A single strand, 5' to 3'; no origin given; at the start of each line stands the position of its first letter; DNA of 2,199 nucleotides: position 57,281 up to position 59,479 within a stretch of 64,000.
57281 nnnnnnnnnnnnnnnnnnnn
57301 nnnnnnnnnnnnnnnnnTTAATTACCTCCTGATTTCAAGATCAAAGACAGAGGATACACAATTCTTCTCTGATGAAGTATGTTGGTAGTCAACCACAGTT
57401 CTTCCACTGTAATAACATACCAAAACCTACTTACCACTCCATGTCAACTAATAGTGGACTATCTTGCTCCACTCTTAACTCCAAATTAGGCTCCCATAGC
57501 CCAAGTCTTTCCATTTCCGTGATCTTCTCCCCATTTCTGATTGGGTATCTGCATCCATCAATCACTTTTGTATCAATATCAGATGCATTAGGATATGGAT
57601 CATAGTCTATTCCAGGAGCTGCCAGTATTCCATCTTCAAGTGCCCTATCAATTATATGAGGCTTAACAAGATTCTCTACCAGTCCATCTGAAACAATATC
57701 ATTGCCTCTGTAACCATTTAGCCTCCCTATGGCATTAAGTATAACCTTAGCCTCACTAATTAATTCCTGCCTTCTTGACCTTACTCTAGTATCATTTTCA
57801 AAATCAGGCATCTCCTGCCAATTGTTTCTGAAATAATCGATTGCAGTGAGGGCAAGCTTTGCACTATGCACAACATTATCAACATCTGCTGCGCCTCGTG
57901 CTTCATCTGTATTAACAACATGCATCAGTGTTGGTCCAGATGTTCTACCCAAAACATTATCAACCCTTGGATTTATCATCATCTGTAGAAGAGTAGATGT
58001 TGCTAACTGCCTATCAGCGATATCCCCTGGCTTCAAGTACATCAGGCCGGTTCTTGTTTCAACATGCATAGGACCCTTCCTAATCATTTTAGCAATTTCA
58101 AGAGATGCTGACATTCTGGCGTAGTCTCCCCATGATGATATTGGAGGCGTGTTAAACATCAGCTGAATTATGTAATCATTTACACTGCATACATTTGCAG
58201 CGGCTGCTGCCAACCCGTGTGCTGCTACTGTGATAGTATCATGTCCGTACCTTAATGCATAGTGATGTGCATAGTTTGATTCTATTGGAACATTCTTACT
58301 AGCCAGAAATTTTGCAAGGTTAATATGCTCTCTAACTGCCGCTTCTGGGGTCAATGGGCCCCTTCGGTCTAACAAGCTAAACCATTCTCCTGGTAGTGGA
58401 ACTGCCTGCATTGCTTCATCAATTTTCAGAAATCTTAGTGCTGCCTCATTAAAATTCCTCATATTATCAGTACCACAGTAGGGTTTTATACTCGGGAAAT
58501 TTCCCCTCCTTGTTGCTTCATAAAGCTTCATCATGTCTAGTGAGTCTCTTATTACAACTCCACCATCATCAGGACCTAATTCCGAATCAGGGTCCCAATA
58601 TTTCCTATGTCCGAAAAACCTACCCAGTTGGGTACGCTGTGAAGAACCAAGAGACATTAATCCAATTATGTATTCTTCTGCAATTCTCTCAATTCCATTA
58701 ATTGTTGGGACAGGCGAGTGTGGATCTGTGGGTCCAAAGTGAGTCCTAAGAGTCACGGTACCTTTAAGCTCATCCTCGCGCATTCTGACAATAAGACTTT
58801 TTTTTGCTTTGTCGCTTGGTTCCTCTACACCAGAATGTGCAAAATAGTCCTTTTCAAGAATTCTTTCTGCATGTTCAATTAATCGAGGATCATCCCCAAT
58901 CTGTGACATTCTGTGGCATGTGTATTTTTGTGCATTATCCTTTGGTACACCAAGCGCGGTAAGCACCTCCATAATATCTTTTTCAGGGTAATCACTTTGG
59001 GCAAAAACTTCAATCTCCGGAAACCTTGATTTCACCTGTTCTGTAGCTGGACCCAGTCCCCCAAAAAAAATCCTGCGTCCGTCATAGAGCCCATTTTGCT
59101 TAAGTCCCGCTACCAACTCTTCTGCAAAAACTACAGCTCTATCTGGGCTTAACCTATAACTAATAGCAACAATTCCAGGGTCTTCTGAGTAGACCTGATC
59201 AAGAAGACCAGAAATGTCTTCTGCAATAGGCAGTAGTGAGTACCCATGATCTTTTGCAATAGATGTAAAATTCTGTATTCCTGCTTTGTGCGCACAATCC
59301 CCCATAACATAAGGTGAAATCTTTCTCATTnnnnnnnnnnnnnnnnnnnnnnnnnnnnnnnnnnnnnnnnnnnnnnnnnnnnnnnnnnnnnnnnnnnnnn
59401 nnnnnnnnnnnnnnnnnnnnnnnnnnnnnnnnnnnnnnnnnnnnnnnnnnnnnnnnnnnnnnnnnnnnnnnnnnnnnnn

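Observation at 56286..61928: Minus-strand cluster: Ddl-like ATP-grasp ligase + fused B12-domain/mutase-like protein + opine dehydrogenase + unknown 413-aa protein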

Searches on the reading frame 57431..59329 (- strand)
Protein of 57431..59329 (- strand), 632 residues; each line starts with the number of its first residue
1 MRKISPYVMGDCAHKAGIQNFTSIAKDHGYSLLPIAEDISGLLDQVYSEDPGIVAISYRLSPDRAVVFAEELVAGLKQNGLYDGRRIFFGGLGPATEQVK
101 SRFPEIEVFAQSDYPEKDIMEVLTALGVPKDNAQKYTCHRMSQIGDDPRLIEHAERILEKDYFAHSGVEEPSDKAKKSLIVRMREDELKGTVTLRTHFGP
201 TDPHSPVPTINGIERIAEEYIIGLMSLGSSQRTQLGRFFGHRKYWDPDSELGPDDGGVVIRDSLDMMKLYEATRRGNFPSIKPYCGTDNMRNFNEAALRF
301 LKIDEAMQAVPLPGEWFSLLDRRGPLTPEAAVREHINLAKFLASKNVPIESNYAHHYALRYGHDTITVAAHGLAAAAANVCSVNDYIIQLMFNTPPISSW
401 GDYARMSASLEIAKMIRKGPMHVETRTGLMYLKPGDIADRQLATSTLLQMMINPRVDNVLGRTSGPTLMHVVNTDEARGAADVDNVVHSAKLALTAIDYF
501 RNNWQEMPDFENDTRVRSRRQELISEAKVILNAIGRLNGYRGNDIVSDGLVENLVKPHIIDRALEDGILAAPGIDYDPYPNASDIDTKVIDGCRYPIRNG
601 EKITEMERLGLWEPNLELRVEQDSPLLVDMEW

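Call 3: search_protein_families(library=pfam, proteins=[window:57431-59329:-], max_evalue=0.1)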
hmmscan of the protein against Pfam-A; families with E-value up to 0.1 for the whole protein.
window:57431-59329:- (632 aa): 0 families

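Call 4: search_protein_families(library=ncbifam, proteins=[window:57431-59329:-], max_evalue=0.1)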
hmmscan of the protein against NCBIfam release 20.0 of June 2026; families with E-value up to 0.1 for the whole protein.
window:57431-59329:- (632 aa): 0 families

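Call 5: search_solved_structures(query=window:57431-59329:-, max_evalue=10, show_alignments=2)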
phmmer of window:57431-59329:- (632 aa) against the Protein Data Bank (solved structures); distinct sequences matched with E-value up to 10: 0.

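Call 8: find_homologous_proteins(query=window:57431-59329:-)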
Query window:57431-59329:- (632 aa): 112 proteins with E <= 0.001 among 8000 candidates.
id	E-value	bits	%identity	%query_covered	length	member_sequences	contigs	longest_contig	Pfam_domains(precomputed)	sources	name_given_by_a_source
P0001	0.0e+0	1454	100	100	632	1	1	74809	-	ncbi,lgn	-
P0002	4.2e-116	407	40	91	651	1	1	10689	PF02310.25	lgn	-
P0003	4.9e-77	278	34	91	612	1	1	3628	-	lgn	-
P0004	1.0e-76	277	35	91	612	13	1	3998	-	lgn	-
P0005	5.9e-75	271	33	91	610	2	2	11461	-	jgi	-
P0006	3.3e-73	265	33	91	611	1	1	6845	-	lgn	-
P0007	2.6e-72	262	36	91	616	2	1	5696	PF02310.25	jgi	jgi:hypothetical protein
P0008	4.0e-72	262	33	91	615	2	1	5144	-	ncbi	-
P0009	7.0e-72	261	33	95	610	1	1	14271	-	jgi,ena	-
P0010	9.4e-72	261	33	96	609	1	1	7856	-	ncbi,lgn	-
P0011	1.1e-71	260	33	96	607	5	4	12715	-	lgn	-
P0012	1.1e-70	257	34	92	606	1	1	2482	-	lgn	-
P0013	2.2e-70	256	33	90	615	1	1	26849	PF02310.25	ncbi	-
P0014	2.3e-70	256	31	96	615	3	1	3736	-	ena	-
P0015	6.1e-70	255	34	91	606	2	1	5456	-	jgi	jgi:hypothetical protein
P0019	5.2e-69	252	33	94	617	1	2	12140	PF02310.25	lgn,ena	-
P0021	1.4e-68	250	33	91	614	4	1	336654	-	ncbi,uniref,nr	ncbi:hypothetical protein [Clostridium tetani]|uniref:hypothetical protein n=1 Tax=Clostridium tetan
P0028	9.7e-67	244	33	96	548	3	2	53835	PF02310.25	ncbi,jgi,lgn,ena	-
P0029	1.0e-66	244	32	97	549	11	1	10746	PF02310.25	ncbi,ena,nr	ncbi:MAG: methionine synthase [Firmicutes bacterium]|nr:methionine synthase [Bacillota bacterium]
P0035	1.5e-63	234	31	95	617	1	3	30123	PF02310.25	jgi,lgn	jgi:hypothetical protein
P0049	1.5e-60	224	32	92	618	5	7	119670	-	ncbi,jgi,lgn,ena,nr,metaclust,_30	ncbi:MAG: hypothetical protein RBS31_00610 [Candidatus Syntrophosphaera sp.]|jgi:hypothetical protei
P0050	2.2e-60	223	32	96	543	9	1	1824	PF02310.25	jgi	-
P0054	6.6e-60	221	31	97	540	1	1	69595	PF02310.25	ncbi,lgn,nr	ncbi:MAG: cobalamin B12-binding domain-containing protein [Actinomycetia bacterium]|nr:cobalamin B12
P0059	3.9e-59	219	31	98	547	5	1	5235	PF02310.25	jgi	-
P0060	8.7e-59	218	33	90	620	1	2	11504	PF02310.25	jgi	-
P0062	1.3e-58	217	35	66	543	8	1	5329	PF02310.25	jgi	jgi:methylmalonyl-CoA mutase cobalamin-binding subunit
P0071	2.1e-56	210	32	97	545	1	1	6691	PF02310.25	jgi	jgi:hypothetical protein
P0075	8.9e-56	208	31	97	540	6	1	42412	PF02310.25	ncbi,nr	ncbi:MAG: cobalamin B12-binding domain-containing protein [Actinomycetota bacterium]|nr:cobalamin B1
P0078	2.7e-55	206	32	97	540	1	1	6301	PF02310.25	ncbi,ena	-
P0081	9.7e-55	204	31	97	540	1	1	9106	PF02310.25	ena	-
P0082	1.8e-54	204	32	96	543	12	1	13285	PF02310.25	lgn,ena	-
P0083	4.0e-54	202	31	91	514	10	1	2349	PF02310.25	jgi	jgi:hypothetical protein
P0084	6.1e-54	202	31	97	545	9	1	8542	PF02310.25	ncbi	ncbi:MAG: cobalamin-dependent protein [Candidatus Hydromicrobium sp.]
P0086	2.2e-53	200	31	91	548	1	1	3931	PF02310.25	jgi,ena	-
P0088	2.8e-53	200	31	91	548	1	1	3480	PF02310.25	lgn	-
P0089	1.1e-52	198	29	96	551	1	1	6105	PF02310.25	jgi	jgi:hypothetical protein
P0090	1.8e-52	197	30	96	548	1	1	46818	PF02310.25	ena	-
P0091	6.4e-52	195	31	91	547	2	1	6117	PF02310.25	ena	-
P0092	9.1e-52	195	30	95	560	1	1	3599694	PF02310.25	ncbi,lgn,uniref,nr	ncbi:cobalamin B12-binding domain-containing protein [Caldinitratiruptor microaerophilus]|uniref:B12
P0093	1.5e-51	194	30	91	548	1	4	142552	PF02310.25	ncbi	ncbi:MAG: cobalamin B12-binding domain-containing protein [Candidatus Humimicrobiaceae bacterium]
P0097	1.1e-50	191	31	91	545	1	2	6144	PF02310.25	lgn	-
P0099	2.2e-50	190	33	73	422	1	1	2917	PF02310.25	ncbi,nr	ncbi:MAG: cobalamin B12-binding domain-containing protein, partial [Actinobacteria bacterium]|nr:cob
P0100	3.4e-50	189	30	95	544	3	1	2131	PF02310.25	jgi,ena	-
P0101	4.0e-50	189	30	94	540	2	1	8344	PF02310.25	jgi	jgi:methylmalonyl-CoA mutase cobalamin-binding subunit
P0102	1.9e-49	187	34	60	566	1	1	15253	PF02310.25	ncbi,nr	ncbi:MAG: cobalamin B12-binding domain-containing protein [Actinobacteria bacterium]|nr:cobalamin B1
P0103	1.4e-48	184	28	91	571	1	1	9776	PF02310.25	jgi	jgi:methylmalonyl-CoA mutase cobalamin-binding subunit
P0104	5.4e-48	182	30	95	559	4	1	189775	PF02310.25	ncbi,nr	ncbi:MAG: methionine synthase [Bacillota bacterium]|nr:methionine synthase [Bacillota bacterium]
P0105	8.3e-48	182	32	66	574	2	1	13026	PF02310.25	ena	-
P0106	8.7e-48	181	28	90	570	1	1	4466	PF02310.25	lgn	-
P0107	1.4e-47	181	28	95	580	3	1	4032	PF02310.25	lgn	-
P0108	1.7e-47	180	29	95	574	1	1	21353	PF02310.25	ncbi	ncbi:MAG: cobalamin B12-binding domain-containing protein [Promethearchaeota archaeon]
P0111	2.9e-36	143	27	89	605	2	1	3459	PF02310.25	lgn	-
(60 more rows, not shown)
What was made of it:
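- Some relatives are named 'methionine synthase' by their sources (call 8).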

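Call 9: find_encoding_contigs(protein=P0001, flank=10000, max_places=3)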
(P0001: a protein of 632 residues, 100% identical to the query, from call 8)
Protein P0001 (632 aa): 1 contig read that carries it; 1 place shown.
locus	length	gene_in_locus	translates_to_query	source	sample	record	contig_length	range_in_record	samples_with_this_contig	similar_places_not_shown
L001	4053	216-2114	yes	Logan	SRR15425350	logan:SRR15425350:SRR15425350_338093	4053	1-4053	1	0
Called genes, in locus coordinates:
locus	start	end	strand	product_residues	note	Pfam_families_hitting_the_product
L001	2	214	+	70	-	?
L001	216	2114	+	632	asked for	-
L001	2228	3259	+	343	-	PF07478:Dala_Dala_lig_C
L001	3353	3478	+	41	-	-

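Call 10: find_encoding_contigs(protein=P0002, flank=10000, max_places=3)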
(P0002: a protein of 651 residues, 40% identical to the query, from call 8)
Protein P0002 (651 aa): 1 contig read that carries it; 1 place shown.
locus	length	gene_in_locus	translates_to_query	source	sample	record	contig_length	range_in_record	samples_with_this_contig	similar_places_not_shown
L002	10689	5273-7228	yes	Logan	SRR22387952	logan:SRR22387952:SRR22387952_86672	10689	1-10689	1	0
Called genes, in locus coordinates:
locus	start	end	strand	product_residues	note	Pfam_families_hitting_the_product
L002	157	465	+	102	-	-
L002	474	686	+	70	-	-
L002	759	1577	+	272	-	PF01261:AP_endonuc_2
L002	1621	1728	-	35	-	-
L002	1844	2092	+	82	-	PF04014:MazE_antitoxin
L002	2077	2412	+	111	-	PF02452:PemK_toxin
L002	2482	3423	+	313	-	PF01087:GalP_UDP_transf, PF16285:DUF4931_N, PF01230:HIT (faint), PF16268:DUF4921, PF02744:GalP_UDP_tr_C (weak), PF11969:DcpS_C (weak)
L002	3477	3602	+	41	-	PF03009:GDPD (weak)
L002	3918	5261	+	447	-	PF02317:Octopine_DH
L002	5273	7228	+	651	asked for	PF02310:B12-binding (weak)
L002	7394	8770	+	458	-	PF07287:AtuA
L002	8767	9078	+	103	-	PF14330:DUF4387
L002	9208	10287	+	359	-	PF07478:Dala_Dala_lig_C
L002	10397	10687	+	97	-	?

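Call 11: find_encoding_contigs(protein=P0021, flank=10000, max_places=2)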
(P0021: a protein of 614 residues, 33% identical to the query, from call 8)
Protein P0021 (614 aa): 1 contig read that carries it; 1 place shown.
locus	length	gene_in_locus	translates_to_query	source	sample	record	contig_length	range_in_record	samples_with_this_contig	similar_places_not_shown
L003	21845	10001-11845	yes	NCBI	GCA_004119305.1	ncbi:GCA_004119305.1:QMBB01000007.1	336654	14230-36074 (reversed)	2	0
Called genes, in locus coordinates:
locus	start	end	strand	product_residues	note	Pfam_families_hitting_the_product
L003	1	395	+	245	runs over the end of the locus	PF02348:CTP_transf_3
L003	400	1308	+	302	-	PF01073:3Beta_HSD, PF01370:Epimerase, PF02719:Polysacc_synt_2, PF04321:RmlD_sub_bind, PF07993:NAD_binding_4 (faint), PF16363:GDP_Man_Dehyd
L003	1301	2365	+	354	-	PF03102:NeuB, PF08666:SAF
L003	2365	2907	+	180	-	PF13302:Acetyltransf_3, PF13420:Acetyltransf_4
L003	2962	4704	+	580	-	PF13524:Glyco_trans_1_2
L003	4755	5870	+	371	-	PF14397:ATPgrasp_ST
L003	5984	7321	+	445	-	PF00324:AA_permease, PF13520:AA_permease_2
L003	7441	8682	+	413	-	PF02655:ATP-grasp_3 (weak), PF01071:GARS_A, PF07478:Dala_Dala_lig_C, PF13535:ATP-grasp_4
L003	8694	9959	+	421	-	PF02317:Octopine_DH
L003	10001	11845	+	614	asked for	-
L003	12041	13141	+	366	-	PF00155:Aminotran_1_2, PF01041:DegT_DnrJ_EryC1, PF01212:Beta_elim_lyase (weak), PF00266:Aminotran_5 (faint)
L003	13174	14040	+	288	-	PF00483:NTP_transferase, PF12804:NTP_transf_3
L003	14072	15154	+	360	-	PF00106:adh_short (faint), PF01073:3Beta_HSD, PF01370:Epimerase, PF02719:Polysacc_synt_2, PF04321:RmlD_sub_bind, PF07993:NAD_binding_4, PF16363:GDP_Man_Dehyd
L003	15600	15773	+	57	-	PF10047:DUF2281 (weak)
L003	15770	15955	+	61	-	-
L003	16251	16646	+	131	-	PF08780:NTase_sub_bind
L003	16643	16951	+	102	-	PF01909:NTP_transf_2, PF18765:Polbeta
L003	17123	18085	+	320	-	PF01973:MptE-like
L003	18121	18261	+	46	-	-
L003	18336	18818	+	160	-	-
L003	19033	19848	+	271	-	PF00072:Response_reg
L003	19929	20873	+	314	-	PF01797:Y1_Tnp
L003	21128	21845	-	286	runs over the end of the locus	PF08668:HDOD, PF01966:HD (weak)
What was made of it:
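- L003 (C. tetani): NeuB, CMP-sugar synthetase, Maf-like and DegT genes (call 11).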

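Call 12: find_encoding_contigs(protein=P0092, flank=10000, max_places=2)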
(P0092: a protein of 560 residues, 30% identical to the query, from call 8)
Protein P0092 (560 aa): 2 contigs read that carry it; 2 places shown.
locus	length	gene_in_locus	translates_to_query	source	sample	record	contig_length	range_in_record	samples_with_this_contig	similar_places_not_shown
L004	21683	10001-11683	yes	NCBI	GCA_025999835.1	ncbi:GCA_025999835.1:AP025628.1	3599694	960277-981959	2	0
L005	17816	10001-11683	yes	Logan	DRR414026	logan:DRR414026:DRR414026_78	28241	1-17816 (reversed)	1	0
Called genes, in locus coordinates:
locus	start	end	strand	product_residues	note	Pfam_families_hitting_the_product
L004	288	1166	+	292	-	PF01073:3Beta_HSD (faint), PF01370:Epimerase, PF04321:RmlD_sub_bind, PF07993:NAD_binding_4 (faint), PF02719:Polysacc_synt_2 (weak), PF16363:GDP_Man_Dehyd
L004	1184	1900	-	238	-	PF02585:PIG-L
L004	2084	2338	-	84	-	-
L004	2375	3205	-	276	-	PF01008:IF-2B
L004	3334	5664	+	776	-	PF06347:SH3_4 (weak), PF08239:SH3_3, PF18348:SH3_16 (faint), PF07653:SH3_2 (faint), PF08239:SH3_3, PF06347:SH3_4 (weak), PF08239:SH3_3, PF01520:Amidase_3, +1 more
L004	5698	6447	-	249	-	PF04402:SIMPL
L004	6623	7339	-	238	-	PF06941:NT5C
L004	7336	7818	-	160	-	PF03061:4HBT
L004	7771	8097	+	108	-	-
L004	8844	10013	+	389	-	PF01210:NAD_Gly3P_dh_N, PF02558:ApbA, PF02317:Octopine_DH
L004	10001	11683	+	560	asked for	PF02310:B12-binding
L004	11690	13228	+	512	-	PF13522:GATase_6, PF13537:GATase_7, PF00733:Asn_synthase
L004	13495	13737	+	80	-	PF09851:SHOCT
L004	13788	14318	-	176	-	-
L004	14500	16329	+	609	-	PF00654:Voltage_CLC, PF00571:CBS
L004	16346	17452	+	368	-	PF21088:MS_channel_1st (weak), PF00924:MS_channel_2nd, PF21082:MS_channel_3rd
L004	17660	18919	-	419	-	PF01609:DDE_Tnp_1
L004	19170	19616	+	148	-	PF01220:DHquinase_II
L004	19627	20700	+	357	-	PF01321:Creatinase_N, PF00557:Peptidase_M24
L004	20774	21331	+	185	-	PF08207:EFP_N, PF01132:EFP, PF09285:Elong-fact-P_C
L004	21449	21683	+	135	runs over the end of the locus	PF26408:DUF8106 (faint), PF13248:Zn_ribbon_3 (faint), PF13717:Zn_ribbon_4 (weak), PF13240:Zn_Ribbon_1 (faint)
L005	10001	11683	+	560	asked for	PF02310:B12-binding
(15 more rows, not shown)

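Call 13: find_encoding_contigs(protein=P0049, flank=10000, max_places=2)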
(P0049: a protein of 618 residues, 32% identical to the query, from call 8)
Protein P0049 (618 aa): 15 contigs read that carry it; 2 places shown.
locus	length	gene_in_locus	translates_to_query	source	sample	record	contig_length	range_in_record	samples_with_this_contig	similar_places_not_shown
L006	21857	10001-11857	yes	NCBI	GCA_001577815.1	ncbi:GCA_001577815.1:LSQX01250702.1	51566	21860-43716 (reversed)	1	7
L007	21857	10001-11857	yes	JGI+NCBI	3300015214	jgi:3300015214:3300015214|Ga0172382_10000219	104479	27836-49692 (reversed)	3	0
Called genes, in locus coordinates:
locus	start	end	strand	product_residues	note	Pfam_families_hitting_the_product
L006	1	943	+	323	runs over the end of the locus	PF01073:3Beta_HSD, PF01370:Epimerase, PF02719:Polysacc_synt_2, PF04321:RmlD_sub_bind, PF05368:NmrA (weak), PF13460:NAD_binding_10, PF16363:GDP_Man_Dehyd, PF07993:NAD_binding_4 (weak), +2 more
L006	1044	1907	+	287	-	PF00483:NTP_transferase, PF12804:NTP_transf_3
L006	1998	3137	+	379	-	PF14397:ATPgrasp_ST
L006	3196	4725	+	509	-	PF01943:Polysacc_synt, PF13440:Polysacc_synt_3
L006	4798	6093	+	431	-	PF27533:CapK_C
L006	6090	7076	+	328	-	PF24793:GINT1_N, PF04616:Glyco_hydro_43 (faint)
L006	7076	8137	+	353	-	PF05222:AlaDh_PNT_N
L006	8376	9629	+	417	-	PF14397:ATPgrasp_ST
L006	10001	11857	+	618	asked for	-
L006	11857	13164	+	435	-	-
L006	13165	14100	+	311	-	PF00535:Glycos_transf_2, PF10111:Glyco_tranf_2_2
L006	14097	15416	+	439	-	PF02317:Octopine_DH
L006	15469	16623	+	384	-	PF00155:Aminotran_1_2, PF01041:DegT_DnrJ_EryC1, PF01053:Cys_Met_Meta_PP, PF01212:Beta_elim_lyase (weak), PF01276:OKR_DC_1 (weak)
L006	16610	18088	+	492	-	PF03559:Hexose_dehydrat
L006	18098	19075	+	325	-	PF01408:GFO_IDH_MocA, PF22725:GFO_IDH_MocA_C3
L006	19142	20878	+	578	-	PF19510:DUF6044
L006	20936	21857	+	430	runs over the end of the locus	PF01943:Polysacc_synt, PF01554:MatE (weak)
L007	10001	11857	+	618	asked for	-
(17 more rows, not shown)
